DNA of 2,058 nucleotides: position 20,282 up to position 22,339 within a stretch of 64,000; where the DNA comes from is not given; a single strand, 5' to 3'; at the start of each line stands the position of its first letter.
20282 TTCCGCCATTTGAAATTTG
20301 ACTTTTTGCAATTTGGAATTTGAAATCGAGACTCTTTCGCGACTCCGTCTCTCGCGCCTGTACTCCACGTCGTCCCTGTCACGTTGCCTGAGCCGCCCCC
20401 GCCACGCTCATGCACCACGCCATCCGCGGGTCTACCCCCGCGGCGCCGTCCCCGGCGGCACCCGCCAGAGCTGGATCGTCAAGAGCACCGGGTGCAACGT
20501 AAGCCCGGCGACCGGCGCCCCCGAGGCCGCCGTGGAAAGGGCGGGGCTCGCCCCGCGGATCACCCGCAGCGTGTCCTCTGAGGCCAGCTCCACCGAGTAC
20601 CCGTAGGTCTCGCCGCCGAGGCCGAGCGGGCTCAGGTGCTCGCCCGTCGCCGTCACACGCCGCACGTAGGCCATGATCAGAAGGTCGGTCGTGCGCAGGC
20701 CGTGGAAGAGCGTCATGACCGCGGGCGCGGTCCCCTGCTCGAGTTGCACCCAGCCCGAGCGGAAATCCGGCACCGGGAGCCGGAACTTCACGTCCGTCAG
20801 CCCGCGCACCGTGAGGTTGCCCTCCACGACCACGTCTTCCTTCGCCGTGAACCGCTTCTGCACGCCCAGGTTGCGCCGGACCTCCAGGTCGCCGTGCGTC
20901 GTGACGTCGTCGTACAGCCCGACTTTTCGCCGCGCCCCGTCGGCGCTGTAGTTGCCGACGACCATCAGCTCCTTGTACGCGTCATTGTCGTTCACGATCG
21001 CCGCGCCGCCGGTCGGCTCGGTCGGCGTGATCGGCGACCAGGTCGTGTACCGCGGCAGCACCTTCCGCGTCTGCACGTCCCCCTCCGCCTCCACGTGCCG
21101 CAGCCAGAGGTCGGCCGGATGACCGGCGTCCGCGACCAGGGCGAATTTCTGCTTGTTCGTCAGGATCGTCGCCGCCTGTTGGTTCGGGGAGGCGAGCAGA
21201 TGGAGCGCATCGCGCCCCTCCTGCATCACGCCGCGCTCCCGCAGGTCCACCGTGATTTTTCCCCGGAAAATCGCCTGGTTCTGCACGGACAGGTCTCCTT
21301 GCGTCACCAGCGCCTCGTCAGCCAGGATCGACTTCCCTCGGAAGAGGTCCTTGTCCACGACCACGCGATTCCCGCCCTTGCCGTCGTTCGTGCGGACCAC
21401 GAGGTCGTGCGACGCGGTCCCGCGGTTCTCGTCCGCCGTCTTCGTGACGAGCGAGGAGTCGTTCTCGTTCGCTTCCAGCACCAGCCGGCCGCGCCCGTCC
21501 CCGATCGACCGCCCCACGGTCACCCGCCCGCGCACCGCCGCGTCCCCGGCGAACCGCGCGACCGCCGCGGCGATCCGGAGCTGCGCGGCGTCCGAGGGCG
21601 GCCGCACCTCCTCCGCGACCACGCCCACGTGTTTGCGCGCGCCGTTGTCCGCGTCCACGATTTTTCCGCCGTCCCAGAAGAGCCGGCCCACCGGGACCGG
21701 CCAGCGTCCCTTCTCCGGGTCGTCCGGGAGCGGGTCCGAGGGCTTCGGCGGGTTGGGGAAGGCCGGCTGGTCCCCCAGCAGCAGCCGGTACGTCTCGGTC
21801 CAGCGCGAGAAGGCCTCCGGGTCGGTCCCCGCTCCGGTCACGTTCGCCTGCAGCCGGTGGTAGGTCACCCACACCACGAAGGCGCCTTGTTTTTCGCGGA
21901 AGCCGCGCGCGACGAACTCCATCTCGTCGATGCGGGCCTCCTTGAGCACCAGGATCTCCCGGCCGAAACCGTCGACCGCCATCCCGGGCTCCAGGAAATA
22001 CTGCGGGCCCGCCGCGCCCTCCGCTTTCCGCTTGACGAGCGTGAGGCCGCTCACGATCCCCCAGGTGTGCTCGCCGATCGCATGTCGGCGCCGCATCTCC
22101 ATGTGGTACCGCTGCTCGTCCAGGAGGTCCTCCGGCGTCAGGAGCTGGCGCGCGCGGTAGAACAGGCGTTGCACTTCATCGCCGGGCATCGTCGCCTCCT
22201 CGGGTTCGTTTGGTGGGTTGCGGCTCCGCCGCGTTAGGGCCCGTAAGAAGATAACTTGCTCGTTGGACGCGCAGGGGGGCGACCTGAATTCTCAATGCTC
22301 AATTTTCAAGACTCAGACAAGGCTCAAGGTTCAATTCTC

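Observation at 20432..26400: Two fibre-like paralogs share a ~90-aa N-terminal anchor domain but have unrelated C-termini, separated by a MITE and bracketed by 147-bp direct repeats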

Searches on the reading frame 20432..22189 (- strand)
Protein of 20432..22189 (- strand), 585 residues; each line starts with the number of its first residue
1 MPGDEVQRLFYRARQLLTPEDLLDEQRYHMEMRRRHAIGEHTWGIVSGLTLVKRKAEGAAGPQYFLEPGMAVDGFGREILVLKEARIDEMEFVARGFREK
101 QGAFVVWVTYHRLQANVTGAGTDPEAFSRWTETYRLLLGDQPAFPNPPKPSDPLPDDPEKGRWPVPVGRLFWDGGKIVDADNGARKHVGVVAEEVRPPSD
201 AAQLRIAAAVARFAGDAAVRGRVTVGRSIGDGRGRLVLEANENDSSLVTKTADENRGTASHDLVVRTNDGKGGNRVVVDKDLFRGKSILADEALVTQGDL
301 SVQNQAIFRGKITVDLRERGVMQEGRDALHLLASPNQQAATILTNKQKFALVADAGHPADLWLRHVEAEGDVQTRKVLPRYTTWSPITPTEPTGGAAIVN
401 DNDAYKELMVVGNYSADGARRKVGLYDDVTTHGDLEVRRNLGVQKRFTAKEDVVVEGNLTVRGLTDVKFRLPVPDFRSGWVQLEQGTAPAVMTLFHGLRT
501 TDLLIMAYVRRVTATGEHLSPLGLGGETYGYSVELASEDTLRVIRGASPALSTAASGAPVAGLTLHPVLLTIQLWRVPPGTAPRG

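Call 11: search_protein_families(library=pfam, proteins=[window:20432-22189:-], max_evalue=0.01)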
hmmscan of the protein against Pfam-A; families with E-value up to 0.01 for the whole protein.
window:20432-22189:- (585 aa): 0 families

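Call 14: search_protein_families(library=ncbifam, proteins=[window:20432-22189:-], max_evalue=0.01)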
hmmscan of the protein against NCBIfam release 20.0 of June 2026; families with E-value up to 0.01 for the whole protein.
window:20432-22189:- (585 aa): 1 family
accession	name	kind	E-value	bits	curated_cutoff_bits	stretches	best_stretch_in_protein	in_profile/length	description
NF053767.1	CIS13_fam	equivalog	2.1e-09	37.1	370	1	15-86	13-83/392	CIS13 family contractile injection system protein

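Call 17: find_encoding_contigs(protein=window:20432-22189:-, flank=10000, max_places=6)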
Protein window:20432-22189:- (585 aa): 1 contig read that carries it; 1 place shown.
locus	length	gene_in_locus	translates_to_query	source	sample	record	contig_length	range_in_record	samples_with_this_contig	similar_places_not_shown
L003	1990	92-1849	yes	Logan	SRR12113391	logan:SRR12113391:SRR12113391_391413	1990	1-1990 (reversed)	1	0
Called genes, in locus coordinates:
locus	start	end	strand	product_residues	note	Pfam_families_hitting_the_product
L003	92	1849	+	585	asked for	-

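Call 18: find_homologous_proteins(query=window:20432-22189:-)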
Query window:20432-22189:- (585 aa): 22 proteins with E <= 0.001 among 8000 candidates.
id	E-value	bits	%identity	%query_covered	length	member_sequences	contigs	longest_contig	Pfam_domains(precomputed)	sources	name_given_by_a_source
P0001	0.0e+0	1321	100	100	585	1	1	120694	-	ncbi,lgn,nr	ncbi:MAG: hypothetical protein HYZ53_30970 [Planctomycetes bacterium]|nr:hypothetical protein [Planc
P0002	1.8e-282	957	72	99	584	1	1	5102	-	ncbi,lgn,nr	ncbi:MAG: hypothetical protein HZA54_08945 [Planctomycetes bacterium]|nr:hypothetical protein [Planc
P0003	6.4e-38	149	29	53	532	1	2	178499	-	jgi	jgi:hypothetical protein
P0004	1.9e-33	134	36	35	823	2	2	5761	-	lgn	-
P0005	1.5e-29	121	38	35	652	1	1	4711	-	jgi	jgi:hypothetical protein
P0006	2.7e-29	121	38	34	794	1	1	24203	PF13884.12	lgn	-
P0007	1.8e-28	118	38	35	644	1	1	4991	-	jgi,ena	-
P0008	3.7e-28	117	36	35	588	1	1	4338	-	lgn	-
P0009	1.0e-27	115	37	34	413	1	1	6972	-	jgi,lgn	jgi:hypothetical protein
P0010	3.9e-27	113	38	34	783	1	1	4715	PF13884.12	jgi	jgi:hypothetical protein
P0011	3.2e-25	107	36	39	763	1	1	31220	PF13884.12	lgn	-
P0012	2.4e-24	104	37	35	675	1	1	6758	PF13884.12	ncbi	-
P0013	2.4e-24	104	31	72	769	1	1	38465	PF13884.12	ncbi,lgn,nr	ncbi:MAG TPA: tail fiber domain-containing protein [Thermoanaerobaculia bacterium]|nr:tail fiber dom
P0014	2.7e-21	94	34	33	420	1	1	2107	-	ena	-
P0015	7.9e-21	93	31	33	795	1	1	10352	-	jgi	jgi:hypothetical protein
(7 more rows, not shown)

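Call 19: find_encoding_contigs(protein=P0002, flank=10000, max_places=4)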
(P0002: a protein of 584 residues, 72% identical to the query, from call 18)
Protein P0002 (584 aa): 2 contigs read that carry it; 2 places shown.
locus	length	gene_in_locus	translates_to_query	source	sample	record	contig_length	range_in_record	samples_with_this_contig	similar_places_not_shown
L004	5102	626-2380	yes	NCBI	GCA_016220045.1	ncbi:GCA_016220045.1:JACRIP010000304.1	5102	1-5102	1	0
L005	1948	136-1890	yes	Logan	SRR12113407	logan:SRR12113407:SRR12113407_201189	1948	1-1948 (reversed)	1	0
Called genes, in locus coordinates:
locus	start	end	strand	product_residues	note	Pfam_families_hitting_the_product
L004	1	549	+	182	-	?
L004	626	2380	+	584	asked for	-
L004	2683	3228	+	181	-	-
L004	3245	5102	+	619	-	?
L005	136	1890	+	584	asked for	-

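Call 20: find_encoding_contigs(protein=P0003, flank=10000, max_places=3)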
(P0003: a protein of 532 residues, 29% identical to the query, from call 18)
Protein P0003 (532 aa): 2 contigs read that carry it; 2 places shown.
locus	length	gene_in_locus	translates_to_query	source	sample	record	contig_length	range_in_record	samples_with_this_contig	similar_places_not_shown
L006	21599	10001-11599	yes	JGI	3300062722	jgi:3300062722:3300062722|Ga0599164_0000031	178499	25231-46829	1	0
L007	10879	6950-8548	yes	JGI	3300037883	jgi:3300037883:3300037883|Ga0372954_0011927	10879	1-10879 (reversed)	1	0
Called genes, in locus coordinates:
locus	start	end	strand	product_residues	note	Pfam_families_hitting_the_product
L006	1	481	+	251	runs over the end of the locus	-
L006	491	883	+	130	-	PF04965:GPW_gp25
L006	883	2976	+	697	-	-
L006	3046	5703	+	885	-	PF08450:SGL (faint), PF25021:TEN_NHL (faint), PF01436:NHL, PF09684:Tail_P2_I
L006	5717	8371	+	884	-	-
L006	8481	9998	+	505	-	-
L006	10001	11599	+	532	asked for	-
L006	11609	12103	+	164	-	PF09134:Invasin_D3 (weak)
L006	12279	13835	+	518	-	-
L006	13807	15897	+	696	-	PF22977:WHD, PF07728:AAA_5 (faint), PF00004:AAA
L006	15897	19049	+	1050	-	PF13699:eCIS_core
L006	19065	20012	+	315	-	PF13414:TPR_11 (weak), PF13424:TPR_12, PF13432:TPR_16, PF14559:TPR_19, PF13424:TPR_12, PF23914:TPR_CcmH_CycH, PF13432:TPR_16, PF14559:TPR_19 (weak), +20 more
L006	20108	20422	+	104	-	-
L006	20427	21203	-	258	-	PF00535:Glycos_transf_2, PF13641:Glyco_tranf_2_3 (weak)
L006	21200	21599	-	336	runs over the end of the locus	PF00072:Response_reg, PF13487:HD_5, PF01966:HD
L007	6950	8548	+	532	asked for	-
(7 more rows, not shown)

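Call 22: search_solved_structures(query=window:20432-22189:-, max_evalue=1, show_alignments=2)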
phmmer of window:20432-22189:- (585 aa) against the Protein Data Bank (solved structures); distinct sequences matched with E-value up to 1: 3.
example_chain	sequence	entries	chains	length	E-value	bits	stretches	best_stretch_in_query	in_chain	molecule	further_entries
9ns6_A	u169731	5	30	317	0.1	14.6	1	505-559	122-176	Pictet-Spenglerase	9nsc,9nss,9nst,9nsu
9k0a_A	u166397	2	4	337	0.11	14.5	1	505-556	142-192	Cucumopine synthase C-terminal helical bundle domain-containing protein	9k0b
3e49_A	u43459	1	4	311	0.65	11.9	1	479-548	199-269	uncharacterized protein DUF849 with a TIM barrel fold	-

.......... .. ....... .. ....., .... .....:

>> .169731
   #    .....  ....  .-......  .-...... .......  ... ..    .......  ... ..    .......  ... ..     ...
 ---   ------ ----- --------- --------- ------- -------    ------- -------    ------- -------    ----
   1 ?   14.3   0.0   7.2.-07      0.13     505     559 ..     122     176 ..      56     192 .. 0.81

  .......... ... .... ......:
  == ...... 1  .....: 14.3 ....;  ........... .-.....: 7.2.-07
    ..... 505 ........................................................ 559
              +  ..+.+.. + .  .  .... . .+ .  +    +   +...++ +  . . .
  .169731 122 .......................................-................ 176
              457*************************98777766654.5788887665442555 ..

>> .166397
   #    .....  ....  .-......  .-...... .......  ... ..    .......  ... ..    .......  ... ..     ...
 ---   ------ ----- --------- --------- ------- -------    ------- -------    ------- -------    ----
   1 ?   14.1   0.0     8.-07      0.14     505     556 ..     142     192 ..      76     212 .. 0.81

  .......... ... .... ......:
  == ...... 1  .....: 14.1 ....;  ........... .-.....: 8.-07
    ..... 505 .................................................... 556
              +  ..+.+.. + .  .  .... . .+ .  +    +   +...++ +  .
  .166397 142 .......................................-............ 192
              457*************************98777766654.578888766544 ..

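Call 67: predict_structure(alignment_id=A6)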
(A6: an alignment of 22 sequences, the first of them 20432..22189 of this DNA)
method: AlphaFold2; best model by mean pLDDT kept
length: 585 residues; sequences in the alignment: 22
mean_pLDDT: 46.1   pTM: 0.34
mean pLDDT of the five models: 46.1, 43.5, 43.3, 42.8, 40.0
residues with pLDDT >= 90: 20; 70-90: 84; 50-70: 61; < 50: 420
segments of 3 or more residues with pLDDT < 50: 1-16, 30-34, 118-127, 191-533, 538-541, 546-572, 574-585
pLDDT, mean of each block of 10 residues (from residue 1): 39 47 52 51 81 85 89 80 87 81 88 61 49 81 61 61 83 89 72 31 28 31 34 32 33 31 34 33 28 31 31 32 30 30 29 33 34 36 34 27 27 34 35 38 41 34 29 32 35 37 41 35 36 49 48 43 44 45 36
secondary structure, 60 per line:
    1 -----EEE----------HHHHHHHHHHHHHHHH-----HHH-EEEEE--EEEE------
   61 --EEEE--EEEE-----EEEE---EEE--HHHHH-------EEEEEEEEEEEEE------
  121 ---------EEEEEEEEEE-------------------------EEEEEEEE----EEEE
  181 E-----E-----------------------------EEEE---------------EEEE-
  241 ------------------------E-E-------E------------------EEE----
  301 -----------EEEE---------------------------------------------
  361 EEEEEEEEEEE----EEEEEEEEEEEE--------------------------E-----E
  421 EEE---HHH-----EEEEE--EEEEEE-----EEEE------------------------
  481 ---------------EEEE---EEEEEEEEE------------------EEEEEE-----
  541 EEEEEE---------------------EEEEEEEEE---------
elements in order: E6-8 H19-34 E44-48 E51-54 E63-66 E69-72 E78-81 E85-87 H90-94 E102-114 E130-139 E165-172 E177-181 E217-220 E236-239 E294-296 E312-315 E361-371 E376-387 E420-423 E435-439 E442-447 E453-456 E496-499 E503-511 E530-535 E541-546 E568-576
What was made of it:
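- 21620..22189 (-): Fibre C shoulder domain (aa 1 to about 190). Most 10-residue blocks between residues 40 and 190 have pLDDT 80-89 (call 67).
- Checked: The similarity spans about 100 aa in sequence, but the confidently folded domain runs to about residue 190 of fibre C (call 67).
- The distal 400 aa of fibre C could not be modelled (pLDDT below 50, call 67).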

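Call 70: fold_search(model_id=the predicted structure, library=pdb)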
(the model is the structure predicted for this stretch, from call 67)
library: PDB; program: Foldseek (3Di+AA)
matches with E <= 10: 128; with E <= 0.001: 0
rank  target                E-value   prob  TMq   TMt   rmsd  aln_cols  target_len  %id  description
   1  6n38_F                1.3e-03  1.00  0.16  0.28  10.0       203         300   13  Structure of the type VI secretion system TssK-TssF-TssG baseplate subcomplex revealed by cryo-electron microscopy - f (released 2018-12-26)
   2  6n38_A                2.1e-03  1.00  0.17  0.28   8.5       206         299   13  Structure of the type VI secretion system TssK-TssF-TssG baseplate subcomplex revealed by cryo-electron microscopy - f (released 2018-12-26)
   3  5y0e_A                2.3e-03  0.99  0.15  0.19  10.3       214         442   10  Crystal structure of TssK (released 2018-08-08)
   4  5y0e_C                3.1e-03  0.99  0.15  0.19  10.8       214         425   10  Crystal structure of TssK (released 2018-08-08)
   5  7b5h_AB               4.8e-03  0.99  0.15  0.12   9.4       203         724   14  Cryo-EM structure of the contractile injection system base plate from Anabaena PCC7120 (released 2022-02-23)
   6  5m30_C                6.3e-03  0.99  0.16  0.29   7.3       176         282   15  Structure of TssK from T6SS EAEC in complex with nanobody nb18 (released 2017-06-21)
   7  5mwn_A                7.0e-03  0.98  0.15  0.25  10.6       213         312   10  Structure of the EAEC T6SS component TssK N-terminal domain in complex with llama nanobodies nbK18 and nbK27 (released 2017-06-28)
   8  5mwn_C                7.0e-03  0.98  0.15  0.25  10.6       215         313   12  Structure of the EAEC T6SS component TssK N-terminal domain in complex with llama nanobodies nbK18 and nbK27 (released 2017-06-28)
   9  6giy_D                7.3e-03  0.97  0.16  0.26  10.0       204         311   12  The baseplate complex from the type VI secretion system (released 2018-10-17)
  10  5mwn_B                7.8e-03  0.98  0.16  0.26   8.4       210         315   14  Structure of the EAEC T6SS component TssK N-terminal domain in complex with llama nanobodies nbK18 and nbK27 (released 2017-06-28)
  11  7b5h_AA               1.0e-02  0.95  0.14  0.12   9.9       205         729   18  Cryo-EM structure of the contractile injection system base plate from Anabaena PCC7120 (released 2022-02-23)
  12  7b5h_AC               1.6e-02  0.93  0.12  0.10   9.1       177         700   16  Cryo-EM structure of the contractile injection system base plate from Anabaena PCC7120 (released 2022-02-23)
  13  4uxg_C                2.0e-01  0.04  0.06  0.08  43.3       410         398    9  Crystal structure of the carboxy-terminal region of the bacteriophage T4 proximal long tail fibre protein gp34, R32 na (released 2015-09-30)
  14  4uxg_I                2.2e-01  0.05  0.07  0.09  39.7       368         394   11  Crystal structure of the carboxy-terminal region of the bacteriophage T4 proximal long tail fibre protein gp34, R32 na (released 2015-09-30)
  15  6ey4                  6.0e-01  0.05  0.06  0.06  21.6       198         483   11  Periplasmic domain (residues 36-513) of GldM (released 2018-02-07)
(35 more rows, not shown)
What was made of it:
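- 21620..22189 (-): Foldseek hits TssK (6n38, 5y0e, 5m30, 5mwn; probability 0.98-1.0) and Anabaena Cis19 (7b5h AA/AB/AC; probability 0.93-0.99) (call 70).
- The fibre C model matches TssK and 7b5h by fold (call 70).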

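Call 90: search_protein_families(library=phrogs, proteins=[window:20432-22189:-], max_evalue=0.01)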
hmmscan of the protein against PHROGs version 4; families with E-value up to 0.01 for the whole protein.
window:20432-22189:- (585 aa): 0 families
